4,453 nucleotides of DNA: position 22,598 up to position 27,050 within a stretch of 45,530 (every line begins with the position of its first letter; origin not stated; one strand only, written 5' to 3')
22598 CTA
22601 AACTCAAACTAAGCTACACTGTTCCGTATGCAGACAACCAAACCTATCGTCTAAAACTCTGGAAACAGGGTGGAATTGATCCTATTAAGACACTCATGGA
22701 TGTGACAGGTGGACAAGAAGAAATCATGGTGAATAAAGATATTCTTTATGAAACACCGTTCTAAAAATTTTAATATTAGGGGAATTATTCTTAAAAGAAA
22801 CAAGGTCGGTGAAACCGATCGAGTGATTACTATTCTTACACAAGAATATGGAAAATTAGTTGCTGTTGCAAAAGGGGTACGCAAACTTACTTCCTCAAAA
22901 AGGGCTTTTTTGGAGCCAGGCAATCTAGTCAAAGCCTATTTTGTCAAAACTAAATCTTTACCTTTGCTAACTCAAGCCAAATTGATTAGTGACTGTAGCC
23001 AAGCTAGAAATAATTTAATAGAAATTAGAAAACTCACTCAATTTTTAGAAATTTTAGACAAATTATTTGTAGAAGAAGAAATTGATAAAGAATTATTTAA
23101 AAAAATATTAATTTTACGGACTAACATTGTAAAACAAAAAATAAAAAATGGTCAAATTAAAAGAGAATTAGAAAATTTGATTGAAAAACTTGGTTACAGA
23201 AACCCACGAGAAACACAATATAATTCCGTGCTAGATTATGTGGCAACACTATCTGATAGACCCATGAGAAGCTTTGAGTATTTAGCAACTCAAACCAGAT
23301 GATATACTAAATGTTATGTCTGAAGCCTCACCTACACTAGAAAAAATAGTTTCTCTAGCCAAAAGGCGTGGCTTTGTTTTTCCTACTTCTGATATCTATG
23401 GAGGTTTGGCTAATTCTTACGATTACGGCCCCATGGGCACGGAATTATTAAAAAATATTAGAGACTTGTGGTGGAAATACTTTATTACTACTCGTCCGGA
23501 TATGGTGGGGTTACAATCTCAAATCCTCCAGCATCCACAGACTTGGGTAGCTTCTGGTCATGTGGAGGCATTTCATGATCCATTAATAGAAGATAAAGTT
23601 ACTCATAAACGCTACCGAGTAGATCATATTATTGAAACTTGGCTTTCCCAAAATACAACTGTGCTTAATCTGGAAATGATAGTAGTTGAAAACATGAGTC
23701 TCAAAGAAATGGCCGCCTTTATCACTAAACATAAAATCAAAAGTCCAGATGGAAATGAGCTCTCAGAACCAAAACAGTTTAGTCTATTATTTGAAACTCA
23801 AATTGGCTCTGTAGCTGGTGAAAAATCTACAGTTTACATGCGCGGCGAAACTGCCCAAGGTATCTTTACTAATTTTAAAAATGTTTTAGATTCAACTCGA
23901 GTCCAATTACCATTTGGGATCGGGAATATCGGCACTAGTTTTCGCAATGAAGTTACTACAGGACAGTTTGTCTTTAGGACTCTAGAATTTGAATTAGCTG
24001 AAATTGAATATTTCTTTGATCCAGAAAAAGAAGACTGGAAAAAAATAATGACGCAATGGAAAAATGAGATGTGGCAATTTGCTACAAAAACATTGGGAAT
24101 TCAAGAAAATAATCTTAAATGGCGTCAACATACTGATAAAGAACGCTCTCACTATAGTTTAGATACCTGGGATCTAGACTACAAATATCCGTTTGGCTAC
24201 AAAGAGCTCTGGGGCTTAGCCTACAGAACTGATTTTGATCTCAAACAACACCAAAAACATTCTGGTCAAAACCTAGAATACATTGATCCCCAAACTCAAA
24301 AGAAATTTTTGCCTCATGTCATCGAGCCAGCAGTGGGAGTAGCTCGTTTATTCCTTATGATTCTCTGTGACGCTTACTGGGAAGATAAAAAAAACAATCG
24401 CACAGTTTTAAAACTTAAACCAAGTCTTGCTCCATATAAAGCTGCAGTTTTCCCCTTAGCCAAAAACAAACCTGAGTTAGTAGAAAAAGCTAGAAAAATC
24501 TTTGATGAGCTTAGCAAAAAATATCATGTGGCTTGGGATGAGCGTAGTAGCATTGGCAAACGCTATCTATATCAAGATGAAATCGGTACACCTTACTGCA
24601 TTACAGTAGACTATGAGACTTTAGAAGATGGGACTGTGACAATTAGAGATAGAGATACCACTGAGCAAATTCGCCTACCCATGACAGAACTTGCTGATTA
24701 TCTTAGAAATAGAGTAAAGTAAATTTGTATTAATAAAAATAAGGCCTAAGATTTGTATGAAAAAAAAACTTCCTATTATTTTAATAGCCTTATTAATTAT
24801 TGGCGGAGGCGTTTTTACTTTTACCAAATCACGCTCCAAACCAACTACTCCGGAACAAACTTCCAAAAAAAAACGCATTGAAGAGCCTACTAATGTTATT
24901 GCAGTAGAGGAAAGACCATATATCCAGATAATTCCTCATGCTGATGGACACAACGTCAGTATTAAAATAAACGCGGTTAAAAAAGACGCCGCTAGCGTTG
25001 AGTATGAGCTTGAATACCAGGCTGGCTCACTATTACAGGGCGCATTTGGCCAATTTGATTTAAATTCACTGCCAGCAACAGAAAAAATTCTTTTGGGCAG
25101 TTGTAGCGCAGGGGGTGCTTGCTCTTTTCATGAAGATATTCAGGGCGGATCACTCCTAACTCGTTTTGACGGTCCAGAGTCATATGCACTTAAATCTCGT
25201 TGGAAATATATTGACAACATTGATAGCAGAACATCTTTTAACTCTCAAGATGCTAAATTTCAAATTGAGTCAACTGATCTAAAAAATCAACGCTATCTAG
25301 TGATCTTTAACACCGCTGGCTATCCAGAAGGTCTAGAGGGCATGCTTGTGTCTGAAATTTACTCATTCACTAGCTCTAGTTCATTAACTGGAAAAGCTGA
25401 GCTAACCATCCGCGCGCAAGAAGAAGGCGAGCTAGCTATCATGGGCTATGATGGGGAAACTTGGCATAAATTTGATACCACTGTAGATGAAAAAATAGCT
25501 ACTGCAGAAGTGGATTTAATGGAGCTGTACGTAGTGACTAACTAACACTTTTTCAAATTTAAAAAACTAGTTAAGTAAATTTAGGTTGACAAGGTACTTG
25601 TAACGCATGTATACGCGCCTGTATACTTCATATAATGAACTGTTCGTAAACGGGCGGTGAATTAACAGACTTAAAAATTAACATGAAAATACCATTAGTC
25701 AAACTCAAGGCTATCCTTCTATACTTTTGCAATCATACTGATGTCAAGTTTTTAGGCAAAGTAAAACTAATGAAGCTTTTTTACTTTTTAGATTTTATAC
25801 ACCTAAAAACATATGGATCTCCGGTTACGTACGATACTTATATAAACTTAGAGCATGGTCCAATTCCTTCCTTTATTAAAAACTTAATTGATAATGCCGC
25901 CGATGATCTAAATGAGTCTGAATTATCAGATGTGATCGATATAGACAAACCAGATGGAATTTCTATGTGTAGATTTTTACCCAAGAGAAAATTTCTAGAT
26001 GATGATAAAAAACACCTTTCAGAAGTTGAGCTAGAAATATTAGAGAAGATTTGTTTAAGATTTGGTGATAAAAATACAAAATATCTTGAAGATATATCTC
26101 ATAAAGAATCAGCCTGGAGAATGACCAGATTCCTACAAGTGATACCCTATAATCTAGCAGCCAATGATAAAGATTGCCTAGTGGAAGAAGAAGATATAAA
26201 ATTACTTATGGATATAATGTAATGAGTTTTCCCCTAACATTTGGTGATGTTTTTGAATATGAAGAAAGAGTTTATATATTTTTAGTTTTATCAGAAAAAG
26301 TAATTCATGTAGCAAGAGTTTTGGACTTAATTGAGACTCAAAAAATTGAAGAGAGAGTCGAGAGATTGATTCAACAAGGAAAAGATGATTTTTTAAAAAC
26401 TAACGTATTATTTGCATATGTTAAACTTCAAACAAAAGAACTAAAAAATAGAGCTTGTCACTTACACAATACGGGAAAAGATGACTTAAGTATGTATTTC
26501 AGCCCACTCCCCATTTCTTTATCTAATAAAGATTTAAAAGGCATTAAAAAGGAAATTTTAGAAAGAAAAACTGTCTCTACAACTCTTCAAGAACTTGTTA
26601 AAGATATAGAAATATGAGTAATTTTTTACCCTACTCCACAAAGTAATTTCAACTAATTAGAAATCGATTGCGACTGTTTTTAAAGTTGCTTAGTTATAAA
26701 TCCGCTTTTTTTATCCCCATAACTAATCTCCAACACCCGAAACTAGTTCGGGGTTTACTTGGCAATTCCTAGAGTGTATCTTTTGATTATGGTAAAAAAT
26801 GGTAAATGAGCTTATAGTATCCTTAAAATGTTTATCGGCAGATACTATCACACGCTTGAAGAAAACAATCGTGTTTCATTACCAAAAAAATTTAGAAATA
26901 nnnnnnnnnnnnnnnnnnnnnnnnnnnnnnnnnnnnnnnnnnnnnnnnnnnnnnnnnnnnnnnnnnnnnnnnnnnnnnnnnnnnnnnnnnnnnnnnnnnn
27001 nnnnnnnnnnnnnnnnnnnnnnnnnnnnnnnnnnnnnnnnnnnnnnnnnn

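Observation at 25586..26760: Autonomous Panacea(DUF4065)-domain two-gene cassette between housekeeping operons: candidate novel toxin-antitoxin or defence pair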

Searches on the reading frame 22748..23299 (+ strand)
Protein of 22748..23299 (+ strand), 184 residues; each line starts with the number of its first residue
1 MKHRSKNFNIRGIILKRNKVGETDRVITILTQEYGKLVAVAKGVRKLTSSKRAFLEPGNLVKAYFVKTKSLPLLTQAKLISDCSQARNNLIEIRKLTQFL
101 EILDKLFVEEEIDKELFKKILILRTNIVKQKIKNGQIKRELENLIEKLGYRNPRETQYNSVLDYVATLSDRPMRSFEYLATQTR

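Call 61: search_protein_families(library=pfam, proteins=[window:22748-23299:+], max_evalue=0.001)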
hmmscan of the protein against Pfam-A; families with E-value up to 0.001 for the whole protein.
window:22748-23299:+ (184 aa): 1 family
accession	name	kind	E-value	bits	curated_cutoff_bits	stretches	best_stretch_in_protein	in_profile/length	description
PF11967.14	RecO_N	-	5.6e-19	68.4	27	1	8-81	4-78/80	Recombination protein O N terminal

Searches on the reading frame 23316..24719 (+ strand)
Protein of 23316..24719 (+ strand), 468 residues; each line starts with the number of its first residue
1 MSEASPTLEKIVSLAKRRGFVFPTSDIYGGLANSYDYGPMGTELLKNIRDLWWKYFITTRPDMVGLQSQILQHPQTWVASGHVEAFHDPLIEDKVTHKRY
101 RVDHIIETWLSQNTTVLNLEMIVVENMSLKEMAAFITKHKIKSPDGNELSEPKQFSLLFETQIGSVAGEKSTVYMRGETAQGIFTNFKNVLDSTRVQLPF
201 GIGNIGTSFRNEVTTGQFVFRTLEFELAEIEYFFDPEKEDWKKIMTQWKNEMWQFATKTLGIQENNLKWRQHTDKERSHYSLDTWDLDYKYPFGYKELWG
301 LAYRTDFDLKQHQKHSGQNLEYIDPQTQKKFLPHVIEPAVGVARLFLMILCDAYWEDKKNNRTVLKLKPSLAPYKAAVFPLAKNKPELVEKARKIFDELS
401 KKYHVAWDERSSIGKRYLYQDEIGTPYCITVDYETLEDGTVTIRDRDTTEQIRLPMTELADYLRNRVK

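Call 60: find_related_loci(query=window:23316-24719:+, collection=metagenome_contigs, flank=6000)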
Query window:23316-24719:+ (468 aa) in metagenome_contigs; peptide patterns used: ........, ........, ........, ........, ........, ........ (x = any residue, [..] = any of these).
600 stretches matched a pattern (row limit reached: there are more); 525 encode a relative of the query (tblastn E <= 1e-3); the best 80 are kept; 80 distinct loci.
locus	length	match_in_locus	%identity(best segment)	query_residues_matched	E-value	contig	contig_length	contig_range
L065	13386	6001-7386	85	6-467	0e+0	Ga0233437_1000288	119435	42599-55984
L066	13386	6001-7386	85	6-467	0e+0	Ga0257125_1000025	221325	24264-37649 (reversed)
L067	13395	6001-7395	83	4-468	0e+0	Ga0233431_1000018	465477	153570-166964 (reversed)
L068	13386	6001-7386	82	6-467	0e+0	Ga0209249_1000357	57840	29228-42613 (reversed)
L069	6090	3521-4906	82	6-467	0e+0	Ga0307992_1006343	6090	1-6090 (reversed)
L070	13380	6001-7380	70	4-464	0e+0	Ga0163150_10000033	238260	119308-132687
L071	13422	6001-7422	69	1-467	0e+0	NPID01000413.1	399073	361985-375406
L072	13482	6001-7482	66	6-468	0e+0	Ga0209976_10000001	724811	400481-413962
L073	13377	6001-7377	69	6-467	0e+0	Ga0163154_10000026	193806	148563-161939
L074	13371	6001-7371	68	6-465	0e+0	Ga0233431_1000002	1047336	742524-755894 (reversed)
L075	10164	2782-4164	67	2-465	0e+0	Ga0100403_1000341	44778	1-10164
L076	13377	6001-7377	70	2-460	0e+0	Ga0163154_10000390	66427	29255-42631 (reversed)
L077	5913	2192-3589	66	3-468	0e+0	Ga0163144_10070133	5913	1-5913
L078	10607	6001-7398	66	3-468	0e+0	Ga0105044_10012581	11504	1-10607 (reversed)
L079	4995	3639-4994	67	4-458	0e+0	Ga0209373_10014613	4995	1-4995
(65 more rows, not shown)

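Call 61: search_protein_families(library=pfam, proteins=[window:23316-24719:+], max_evalue=0.001)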
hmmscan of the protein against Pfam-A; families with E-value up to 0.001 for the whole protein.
window:23316-24719:+ (468 aa): 2 families
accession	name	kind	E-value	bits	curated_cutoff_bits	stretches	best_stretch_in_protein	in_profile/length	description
PF03129.25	HGTP_anticodon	-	2.3e-22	79.4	21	1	375-465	1-93/94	Anticodon binding domain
PF00587.30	tRNA-synt_2b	-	0.00052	20.6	29.3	0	171-269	9-103/179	tRNA synthetase class II core domain (G, H, P, S and T)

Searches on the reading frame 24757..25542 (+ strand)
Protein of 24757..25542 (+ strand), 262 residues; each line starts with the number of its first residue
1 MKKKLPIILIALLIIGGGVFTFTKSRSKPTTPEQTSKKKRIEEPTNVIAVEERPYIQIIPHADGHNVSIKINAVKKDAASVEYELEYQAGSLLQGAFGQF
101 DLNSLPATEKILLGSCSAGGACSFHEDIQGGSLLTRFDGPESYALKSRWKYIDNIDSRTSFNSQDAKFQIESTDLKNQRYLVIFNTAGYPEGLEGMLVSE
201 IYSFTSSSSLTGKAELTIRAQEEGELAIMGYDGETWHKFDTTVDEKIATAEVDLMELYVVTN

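Call 3: search_protein_families(library=pfam, proteins=[window:24757-25542:+], max_evalue=1)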
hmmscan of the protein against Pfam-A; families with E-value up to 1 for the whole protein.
window:24757-25542:+ (262 aa): 2 families
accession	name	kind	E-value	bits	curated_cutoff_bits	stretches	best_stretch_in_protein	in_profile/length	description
PF12768.13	Rax2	-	0.079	12.8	28.8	1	200-257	124-180/254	Rax2 C-terminal beta propeller domain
PF16579.11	AdenylateSensor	-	0.12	13.2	27.1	1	141-192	38-86/118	Adenylate sensor of SNF1-like protein kinase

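Call 4: search_protein_families(library=padloc, proteins=[window:24757-25542:+], max_evalue=1)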
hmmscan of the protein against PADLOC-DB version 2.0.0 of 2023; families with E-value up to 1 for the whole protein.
window:24757-25542:+ (262 aa): 0 families
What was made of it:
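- Neither protein hits PADLOC (call 4).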

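Call 5: search_protein_families(library=ncbifam, proteins=[window:24757-25542:+], max_evalue=1)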
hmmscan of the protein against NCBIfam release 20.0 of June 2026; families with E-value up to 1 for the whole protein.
window:24757-25542:+ (262 aa): 2 families
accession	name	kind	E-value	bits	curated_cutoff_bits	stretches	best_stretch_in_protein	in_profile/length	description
NF006702.0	PRK09248.1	domain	0.0089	15.5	264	1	42-93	113-164/246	PHP domain-containing protein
NF045803.1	MethMoxFADbindMmoC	equivalog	0.17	10.7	500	1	151-227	107-184/343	aromatic/alkene monooxygenase hydroxylase FAD-binding subunit MmoC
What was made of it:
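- Tried and rejected: A SocAB equivalog was rejected (call 5).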

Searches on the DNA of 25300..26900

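Call 77: search_rna_families(source=window, start=25300, end=26900, threshold=evalue, max_evalue=1)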
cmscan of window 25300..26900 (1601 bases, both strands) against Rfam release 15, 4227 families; matches with E-value up to 1: 0.
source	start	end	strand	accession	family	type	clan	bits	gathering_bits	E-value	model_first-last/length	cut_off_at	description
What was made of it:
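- Tried and rejected: No Rfam RNA lies in 25300-26900 (call 77).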
